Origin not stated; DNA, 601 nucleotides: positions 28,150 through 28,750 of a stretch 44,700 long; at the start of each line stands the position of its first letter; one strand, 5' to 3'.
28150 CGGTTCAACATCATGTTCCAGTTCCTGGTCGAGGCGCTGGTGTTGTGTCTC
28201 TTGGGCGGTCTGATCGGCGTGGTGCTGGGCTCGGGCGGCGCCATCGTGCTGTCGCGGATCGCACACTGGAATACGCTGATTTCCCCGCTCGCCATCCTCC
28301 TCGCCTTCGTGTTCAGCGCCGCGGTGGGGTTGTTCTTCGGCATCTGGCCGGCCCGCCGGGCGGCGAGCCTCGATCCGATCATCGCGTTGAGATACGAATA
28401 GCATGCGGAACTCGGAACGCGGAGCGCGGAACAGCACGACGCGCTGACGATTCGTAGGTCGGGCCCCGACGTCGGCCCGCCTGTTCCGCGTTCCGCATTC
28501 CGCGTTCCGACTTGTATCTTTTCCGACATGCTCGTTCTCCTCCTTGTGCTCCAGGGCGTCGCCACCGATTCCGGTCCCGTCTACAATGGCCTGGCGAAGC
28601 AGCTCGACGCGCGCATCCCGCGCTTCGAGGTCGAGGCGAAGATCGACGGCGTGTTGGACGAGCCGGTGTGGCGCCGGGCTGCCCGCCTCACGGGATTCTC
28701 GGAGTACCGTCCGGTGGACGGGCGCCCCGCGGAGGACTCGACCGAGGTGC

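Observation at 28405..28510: Hairpin element built from inverted arrays of heptad repeats (4 x GCGGAAC ... 4 x GTTCCGC) at the end of the efflux operon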

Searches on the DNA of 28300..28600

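Call 27: search_rna_families(source=window, start=28300, end=28600, threshold=evalue, max_evalue=10)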
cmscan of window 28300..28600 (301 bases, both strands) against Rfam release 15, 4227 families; matches with E-value up to 10: 5.
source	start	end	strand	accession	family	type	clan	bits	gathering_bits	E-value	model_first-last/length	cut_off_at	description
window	28406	28509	-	RF04119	MIR1858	Gene; miRNA;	-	23.9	137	0.053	49-155/197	no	MIR1858 microRNA precursor family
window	28412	28502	-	RF03178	mir-4515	Gene; miRNA;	-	19.4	99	0.61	1-81/81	no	mir-4515 microRNA precursor family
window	28413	28495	+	RF00796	mir-48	Gene; miRNA;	-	18.9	69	0.19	1-76/76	no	mir-48 microRNA precursor family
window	28402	28499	+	RF02789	snoTBR12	Gene; snRNA; snoRNA; CD-box;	-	15.8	77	1.4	1-101/101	no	Small nucleolar RNA TBR12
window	28347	28451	-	RF01720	Pseudomon-Rho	Cis-reg;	-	14.7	45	7.6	1-102/102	no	Pseudomon-Rho RNA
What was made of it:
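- On Any Rfam family: With the relaxed threshold, only generic hairpin matches to microRNA precursors appear, far below threshold: 24 bits against 137 (call 27).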
